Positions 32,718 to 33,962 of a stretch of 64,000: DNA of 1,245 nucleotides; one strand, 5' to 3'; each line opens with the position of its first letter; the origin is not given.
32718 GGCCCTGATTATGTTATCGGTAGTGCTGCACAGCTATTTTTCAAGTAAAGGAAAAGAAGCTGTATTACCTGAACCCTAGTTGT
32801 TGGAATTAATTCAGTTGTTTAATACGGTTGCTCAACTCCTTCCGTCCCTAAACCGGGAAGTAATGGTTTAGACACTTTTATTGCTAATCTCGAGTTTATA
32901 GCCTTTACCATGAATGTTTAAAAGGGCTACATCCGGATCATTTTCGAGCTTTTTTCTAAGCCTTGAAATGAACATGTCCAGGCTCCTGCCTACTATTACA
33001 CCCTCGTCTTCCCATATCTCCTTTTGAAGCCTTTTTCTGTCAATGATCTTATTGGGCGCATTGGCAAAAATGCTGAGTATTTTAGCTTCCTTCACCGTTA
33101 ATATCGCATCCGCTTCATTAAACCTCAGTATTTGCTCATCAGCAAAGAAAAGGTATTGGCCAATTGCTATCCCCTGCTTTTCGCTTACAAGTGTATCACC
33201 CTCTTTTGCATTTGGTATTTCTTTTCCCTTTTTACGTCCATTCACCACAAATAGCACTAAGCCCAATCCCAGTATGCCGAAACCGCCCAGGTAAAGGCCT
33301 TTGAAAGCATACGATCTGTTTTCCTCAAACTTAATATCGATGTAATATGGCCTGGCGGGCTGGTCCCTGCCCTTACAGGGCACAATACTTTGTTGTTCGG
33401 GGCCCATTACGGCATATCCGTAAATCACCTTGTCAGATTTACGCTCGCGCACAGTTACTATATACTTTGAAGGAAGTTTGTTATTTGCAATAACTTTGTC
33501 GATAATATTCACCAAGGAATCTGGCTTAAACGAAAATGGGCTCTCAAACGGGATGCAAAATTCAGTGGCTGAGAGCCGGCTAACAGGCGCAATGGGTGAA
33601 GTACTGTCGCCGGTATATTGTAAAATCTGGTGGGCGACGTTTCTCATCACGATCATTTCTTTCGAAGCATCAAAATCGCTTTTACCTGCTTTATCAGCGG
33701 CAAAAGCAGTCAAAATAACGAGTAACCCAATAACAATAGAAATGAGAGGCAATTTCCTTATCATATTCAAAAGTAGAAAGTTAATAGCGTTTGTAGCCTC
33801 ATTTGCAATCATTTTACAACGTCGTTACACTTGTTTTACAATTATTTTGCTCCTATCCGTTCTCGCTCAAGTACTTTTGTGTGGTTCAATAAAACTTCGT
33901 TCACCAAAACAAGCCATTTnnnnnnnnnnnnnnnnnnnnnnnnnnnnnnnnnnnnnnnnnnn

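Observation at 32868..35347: Divergent pair: a receiver-less, membrane-anchored winged-helix regulator and a secreted Reg_prop beta-propeller - a possible split sensing module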

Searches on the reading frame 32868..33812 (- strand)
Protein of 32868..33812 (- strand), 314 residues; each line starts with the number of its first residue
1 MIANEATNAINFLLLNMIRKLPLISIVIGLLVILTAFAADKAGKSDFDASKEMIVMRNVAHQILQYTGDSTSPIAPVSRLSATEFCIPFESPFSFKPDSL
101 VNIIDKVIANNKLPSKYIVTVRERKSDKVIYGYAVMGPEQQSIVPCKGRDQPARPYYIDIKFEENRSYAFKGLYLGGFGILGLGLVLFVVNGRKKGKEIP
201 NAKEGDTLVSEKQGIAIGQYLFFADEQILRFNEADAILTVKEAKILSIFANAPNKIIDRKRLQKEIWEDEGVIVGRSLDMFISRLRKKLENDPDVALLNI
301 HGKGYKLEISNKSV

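Call 3: search_protein_families(library=pfam, proteins=[window:32868-33812:-], max_evalue=1)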
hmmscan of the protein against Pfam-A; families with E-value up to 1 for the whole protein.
window:32868-33812:- (314 aa): 1 family
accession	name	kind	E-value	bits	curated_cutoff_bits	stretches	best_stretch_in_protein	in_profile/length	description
PF00486.34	Trans_reg_C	-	1.7e-16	60.5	26.2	1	237-307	5-77/77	Transcriptional regulatory protein, C terminal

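Call 4: search_protein_families(library=ncbifam, proteins=[window:32868-33812:-], max_evalue=1)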
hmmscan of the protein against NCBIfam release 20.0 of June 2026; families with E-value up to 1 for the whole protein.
window:32868-33812:- (314 aa): 32 families (the best 25 are shown)
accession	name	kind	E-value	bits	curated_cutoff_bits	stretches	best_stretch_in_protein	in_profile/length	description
NF051850.1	RespRegRprY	equivalog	6.6e-24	84.6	370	1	212-310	131-229/234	response regulator transcription factor RprY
NF053854.1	RespRegPhoBBctds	equivalog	1.5e-12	47.4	270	1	215-307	133-224/225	two-component system response regulator PhoB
NF008034.0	PRK10766.1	equivalog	3.2e-09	36.6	275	1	211-307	133-226/231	two-component system response regulator TorR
NF012227.0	AdeR_RR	equivalog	4.3e-09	36.2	340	1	238-308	167-237/239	efflux system response regulator transcription factor AdeR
TIGR02154.1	PhoB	equivalog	7.2e-09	35.3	296.2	1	226-307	143-225/226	phosphate regulon transcriptional regulator PhoB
NF007982.1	PRK10710.1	equivalog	2.4e-08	33.8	380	1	230-309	148-229/235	envelope stress response regulator BaeR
NF012023.0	PRK15479.1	equivalog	3.2e-08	33.4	337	1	217-312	129-222/224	transcriptional regulator TctD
NF041733.1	resp_reg_CseB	equivalog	7.2e-08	32.1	350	1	229-308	151-227/228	two-component system response regulator CseB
NF041209.1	resp_regPieR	equivalog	1.8e-07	31.1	450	1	227-308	147-228/231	two component system response regulator PieR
NF041734.1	resp_reg_RppA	equivalog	2.6e-07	30.2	250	1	233-308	152-228/229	two-component system response regulator RppA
NF040689.1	MtrAB_MtrA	equivalog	4.7e-07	29.4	300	1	212-306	121-217/219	MtrAB system response regulator MtrA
NF045944.1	ResRegRpaBCyano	equivalog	5.3e-07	29.2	330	1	231-307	147-227/229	response regulator transcription factor RpaB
NF007005.1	PRK09468.1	equivalog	2.1e-06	27.4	331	1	209-296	131-218/237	osmolarity response regulator transcription factor OmpR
NF010430.0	PRK13856.1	equivalog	2.4e-06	27.5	344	1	228-308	146-228/241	two-component response regulator VirG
NF033120.0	vanR_FM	exception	4.2e-06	26.6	460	1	212-306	132-228/231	vancomycin resistance response regulator transcription factor, VanR-F/VanR-M family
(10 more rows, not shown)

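Call 7: find_homologous_proteins(query=window:32868-33764:-, max_evalue=0.001)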
Query window:32868-33764:- (298 aa): 4843 proteins with E <= 0.001 among 6158 candidates; the best 120 are listed.
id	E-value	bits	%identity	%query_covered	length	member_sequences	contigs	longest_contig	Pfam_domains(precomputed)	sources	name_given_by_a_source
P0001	6.0e-191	651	100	100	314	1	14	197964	PF00486.35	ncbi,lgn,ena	-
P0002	2.0e-147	508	77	100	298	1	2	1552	PF00486.35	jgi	jgi:hypothetical protein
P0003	1.2e-143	496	76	100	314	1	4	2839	PF00486.35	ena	-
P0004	3.0e-141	488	74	100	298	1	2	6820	PF00486.35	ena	-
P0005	1.6e-139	482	72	100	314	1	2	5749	PF00486.35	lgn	-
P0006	3.2e-139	481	73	99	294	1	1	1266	PF00486.35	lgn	-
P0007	6.8e-135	467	71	100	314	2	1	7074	PF00486.35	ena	-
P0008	1.2e-131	456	68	100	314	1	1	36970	PF00486.35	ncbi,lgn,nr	ncbi:MAG: transcriptional regulator, winged helix family [Bacteroidetes bacterium]|nr:transcriptiona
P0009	3.2e-131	455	69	100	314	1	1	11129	PF00486.35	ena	-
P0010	7.5e-128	444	64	98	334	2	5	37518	PF00486.35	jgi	jgi:DNA-binding winged helix-turn-helix (wHTH) protein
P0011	5.2e-127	441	67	100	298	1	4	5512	PF00486.35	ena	-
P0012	5.2e-122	425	67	97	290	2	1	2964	PF00486.35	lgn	-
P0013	2.2e-119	416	65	99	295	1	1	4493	PF00486.35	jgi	jgi:hypothetical protein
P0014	9.9e-117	407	61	99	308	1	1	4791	PF00486.35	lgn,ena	-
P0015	2.0e-111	390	59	99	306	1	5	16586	PF00486.35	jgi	jgi:DNA-binding winged helix-turn-helix (wHTH) protein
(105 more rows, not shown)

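Call 11: find_related_loci(query=A1, collection=genome_contigs, flank=8000)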
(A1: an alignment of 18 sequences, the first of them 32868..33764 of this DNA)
Query A1 (298 aa) in genome_contigs; peptide patterns used: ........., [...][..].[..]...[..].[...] (x = any residue, [..] = any of these).
600 stretches matched a pattern (row limit reached: there are more); 595 encode a relative of the query (tblastn E <= 1e-3); the best 80 are kept; 80 distinct loci.
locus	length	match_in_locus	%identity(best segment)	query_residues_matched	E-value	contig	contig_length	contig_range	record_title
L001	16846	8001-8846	60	11-293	4e-95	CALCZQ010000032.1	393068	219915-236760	MAG TPA_asm: uncultured Emticicia sp. isolate SRR6231140_bin.107_CONCOCT_v1.1_MAG genome assembly, contig: ERZ650263.8,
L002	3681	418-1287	53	1-293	1e-94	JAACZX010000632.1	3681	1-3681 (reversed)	MAG: Chitinophagaceae bacterium isolate SCNH_8 NODE_438_length_3681_cov_4.376106, whole genome shotgun sequence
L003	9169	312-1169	55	5-293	6e-92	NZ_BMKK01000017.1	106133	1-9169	Emticicia aquatilis strain CGMCC 1.15958 sequence17, whole genome shotgun sequence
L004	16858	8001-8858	56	5-293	1e-91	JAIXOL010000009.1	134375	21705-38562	MAG: Cytophagaceae bacterium isolate C1_MAG_00018 C1_MAG_00018_000000000070, whole genome shotgun sequence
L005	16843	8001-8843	53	13-293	5e-90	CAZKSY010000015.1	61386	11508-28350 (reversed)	MAG TPA_asm: uncultured Chitinophagaceae bacterium isolate SRP170004_co1_13 genome assembly, contig: NODE_576_length_613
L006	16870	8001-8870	50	1-293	2e-89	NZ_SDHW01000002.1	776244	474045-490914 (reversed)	Lacibacter luteus strain TTM-7 NODE_2_length_776244_cov_93, whole genome shotgun sequence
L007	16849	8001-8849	52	13-297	3e-89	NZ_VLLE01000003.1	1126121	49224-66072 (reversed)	Lacibacter cauensis strain CGMCC 1.7271 IQ13DRAFT_scaffold00002.2, whole genome shotgun sequence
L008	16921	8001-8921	49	8-293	7e-88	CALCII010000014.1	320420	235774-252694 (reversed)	MAG TPA_asm: uncultured Chitinophagaceae bacterium isolate SRR5576004_bin.106_CONCOCT_v1.1_MAG genome assembly, contig:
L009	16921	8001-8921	49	8-293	7e-88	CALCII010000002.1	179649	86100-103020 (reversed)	MAG TPA_asm: uncultured Chitinophagaceae bacterium isolate SRR5576004_bin.106_CONCOCT_v1.1_MAG genome assembly, contig:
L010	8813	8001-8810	50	27-293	5e-85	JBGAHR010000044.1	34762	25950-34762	MAG: Chitinophagaceae bacterium isolate MAG_MBR_H125.058 MBRH125-58_opera_contig_3011, whole genome shotgun sequence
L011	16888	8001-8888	49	1-293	1e-83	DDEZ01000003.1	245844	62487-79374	MAG TPA_asm: Bacteroidetes bacterium UBA1941 UBA1941_contig_2583, whole genome shotgun sequence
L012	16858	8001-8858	48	8-295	9e-81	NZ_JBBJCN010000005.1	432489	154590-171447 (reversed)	Pedobacter superstes strain P351 5, whole genome shotgun sequence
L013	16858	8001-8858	49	8-295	1e-80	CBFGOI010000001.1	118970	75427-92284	MAG TPA_asm: uncultured Pedobacter sp. isolate ERR5385024_binner13_Refined_16 genome assembly, contig: ERZ27258638.34, w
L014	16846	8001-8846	47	12-293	4e-80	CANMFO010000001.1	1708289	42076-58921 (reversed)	uncultured Flavobacteriaceae bacterium isolate 3-18-3Z.fasta genome assembly, contig: NODE_1, whole genome shotgun seque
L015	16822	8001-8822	50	21-298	1e-79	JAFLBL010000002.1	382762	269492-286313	MAG: Chitinophagales bacterium isolate UWPOB_CHIT6 gnl_X_MPLDAEGJ_2, whole genome shotgun sequence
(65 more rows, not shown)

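Call 19: search_protein_families(library=pfam, proteins=[L001:6656-7783:-], max_evalue=0.01)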
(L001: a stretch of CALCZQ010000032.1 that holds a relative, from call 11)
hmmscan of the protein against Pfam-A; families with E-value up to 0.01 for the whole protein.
L001:6656-7783:- (375 aa): 4 families
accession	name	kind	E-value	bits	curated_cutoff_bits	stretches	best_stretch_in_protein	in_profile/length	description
PF07494.17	Reg_prop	-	1.6e-37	123.1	20.4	4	336-359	1-24/24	Two component regulator propeller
PF08450.18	SGL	-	6.5e-06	26.4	26.3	0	70-156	21-108/246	SMP-30/Gluconolactonase/LRE-like region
PF01491.21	Frataxin_Cyay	-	0.0003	21.3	21.3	0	144-172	59-87/107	Frataxin-like domain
PF24684.1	Vgb_lyase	-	0.005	16.1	50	0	174-205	215-246/290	Virginiamycin B lyase family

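Call 25: predict_structure(alignment_id=A2)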
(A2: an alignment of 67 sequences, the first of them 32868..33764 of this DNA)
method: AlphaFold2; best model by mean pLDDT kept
length: 298 residues; sequences in the alignment: 67
mean_pLDDT: 81.5   pTM: 0.49
mean pLDDT of the five models: 81.5, 80.6, 79.2, 78.3, 77.7
residues with pLDDT >= 90: 114; 70-90: 127; 50-70: 33; < 50: 24
segments of 3 or more residues with pLDDT < 50: 180-195, 255-259, 296-298
pLDDT, mean of each block of 10 residues (from residue 1): 77 88 73 91 95 89 94 92 92 92 92 89 62 85 86 74 90 72 35 54 89 89 89 90 82 53 86 89 87 66
secondary structure, 60 per line:
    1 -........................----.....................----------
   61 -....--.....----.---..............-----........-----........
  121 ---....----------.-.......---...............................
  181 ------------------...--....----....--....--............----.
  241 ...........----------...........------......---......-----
elements in order: H2-25 H30-50 E62-65 E68-72 H81-94 E100-107 E113-120 E124-127 E140-146 H150-180 E199-201 E204-207 E212-215 E218-221 H224-235 E240-242 H243-251 H262-272 E279-284 E288-293

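Call 29: fold_search(model_id=the predicted structure, library=pdb)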
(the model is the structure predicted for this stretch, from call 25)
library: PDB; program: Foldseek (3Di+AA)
matches with E <= 10: 890; with E <= 0.001: 48
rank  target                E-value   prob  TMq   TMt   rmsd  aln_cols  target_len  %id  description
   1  1ys6_A                1.7e-05  1.00  0.29  0.37   9.9       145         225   21  Crystal structure of the response regulatory protein PrrA from Mycobacterium Tuberculosis (released 2006-02-07)
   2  1ys7_A                2.7e-05  1.00  0.28  0.37   7.5       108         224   28  Crystal structure of the response regulator protein prrA complexed with Mg2+ (released 2006-02-07)
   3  1ys6_B                4.0e-05  1.00  0.29  0.37   8.5       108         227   26  Crystal structure of the response regulatory protein PrrA from Mycobacterium Tuberculosis (released 2006-02-07)
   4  5ju7                  4.8e-05  1.00  0.30  0.77   2.6       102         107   24  DNA BINDING DOMAIN OF E.COLI CADC (released 2017-04-26)
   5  4qwq_A                6.2e-05  1.00  0.28  0.81   2.2        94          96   22  Crystal structure of the DNA-binding domain of the response regulator SaeR from Staphylococcus aureus (released 2015-08-19)
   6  8uvk_A                6.9e-05  1.00  0.29  0.39  13.9       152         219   16  CosR DNA bound form II (released 2024-01-31)
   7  4kfc_B                7.8e-05  1.00  0.28  0.36  14.3       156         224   21  Crystal structure of a hyperactive mutant of response regulator KdpE complexed to its promoter DNA (released 2014-02-19)
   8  1ys7_B                1.1e-04  1.00  0.29  0.37   7.8       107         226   27  Crystal structure of the response regulator protein prrA complexed with Mg2+ (released 2006-02-07)
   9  8b4b_X                1.1e-04  1.00  0.27  0.74   3.8       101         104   28  ToxR bacterial transcriptional regulator bound to 19 bp ompU promoter DNA (released 2023-08-09)
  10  2jpb_MODEL_1_A        1.3e-04  1.00  0.29  0.72   4.1       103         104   24  Solution Structure of OMPR-C DNA Binding Protein (released 2007-06-12)
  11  4qwq_B                1.5e-04  1.00  0.30  0.84   2.1        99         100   21  Crystal structure of the DNA-binding domain of the response regulator SaeR from Staphylococcus aureus (released 2015-08-19)
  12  4ixa_A                1.6e-04  1.00  0.30  0.83   2.3       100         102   21  Structure of DNA-binding domain of the response regulator SaeR from Staphylococcus epidermidis (released 2014-01-29)
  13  4ixa_B                1.8e-04  1.00  0.28  0.84   2.4        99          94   22  Structure of DNA-binding domain of the response regulator SaeR from Staphylococcus epidermidis (released 2014-01-29)
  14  5dcm_A                1.8e-04  1.00  0.28  0.77   2.6        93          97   28  Structure of a lantibiotic response regulator: C-terminal domain of the nisin resistance regulator NsrR (released 2016-07-06)
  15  1gxp_E                1.9e-04  1.00  0.28  0.74   3.1        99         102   24  PhoB effector domain in complex with pho box DNA. (released 2002-04-29)
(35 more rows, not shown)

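Call 36: find_encoding_contigs(protein=window:32868-33812:-, flank=6000, max_places=3)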
Protein window:32868-33812:- (314 aa): 17 contigs read that carry it; 3 places shown.
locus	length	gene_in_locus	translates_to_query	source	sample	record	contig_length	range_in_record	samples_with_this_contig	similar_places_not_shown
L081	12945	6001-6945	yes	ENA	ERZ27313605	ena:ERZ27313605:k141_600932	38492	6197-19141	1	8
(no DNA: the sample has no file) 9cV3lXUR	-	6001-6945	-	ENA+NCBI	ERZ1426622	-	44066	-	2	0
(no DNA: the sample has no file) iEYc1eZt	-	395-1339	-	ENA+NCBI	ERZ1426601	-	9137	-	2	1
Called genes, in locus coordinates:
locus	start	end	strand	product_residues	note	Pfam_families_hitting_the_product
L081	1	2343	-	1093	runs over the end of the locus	PF00801:PKD, PF18911:PKD_4, PF18911:PKD_4, PF00801:PKD, PF18911:PKD_4, PF00801:PKD, PF18911:PKD_4, PF18911:PKD_4, +14 more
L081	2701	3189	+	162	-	PF02367:TsaE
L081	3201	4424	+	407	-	PF05222:AlaDh_PNT_N, PF01262:AlaDh_PNT_C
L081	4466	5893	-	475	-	PF08450:SGL (faint), PF07494:Reg_prop (faint)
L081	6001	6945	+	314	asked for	PF00486:Trans_reg_C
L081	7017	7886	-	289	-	PF00892:EamA, PF03151:TPT (weak), PF00892:EamA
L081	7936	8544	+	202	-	PF00075:RNase_H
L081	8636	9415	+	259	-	-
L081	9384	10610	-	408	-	PF01053:Cys_Met_Meta_PP, PF00155:Aminotran_1_2 (weak)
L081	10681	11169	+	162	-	PF05163:DinB, PF12867:DinB_2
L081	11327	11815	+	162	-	PF05163:DinB, PF12867:DinB_2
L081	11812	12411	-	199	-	-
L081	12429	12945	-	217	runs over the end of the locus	PF00702:Hydrolase, PF13419:HAD_2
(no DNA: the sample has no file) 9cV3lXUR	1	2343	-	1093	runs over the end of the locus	PF00801:PKD, PF18911:PKD_4, PF18911:PKD_4, PF00801:PKD, PF18911:PKD_4, PF00801:PKD, PF18911:PKD_4, PF18911:PKD_4, +14 more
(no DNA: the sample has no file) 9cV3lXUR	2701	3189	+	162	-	PF02367:TsaE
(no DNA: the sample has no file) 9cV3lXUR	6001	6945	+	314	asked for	PF00486:Trans_reg_C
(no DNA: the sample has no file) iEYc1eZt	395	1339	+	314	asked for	PF00486:Trans_reg_C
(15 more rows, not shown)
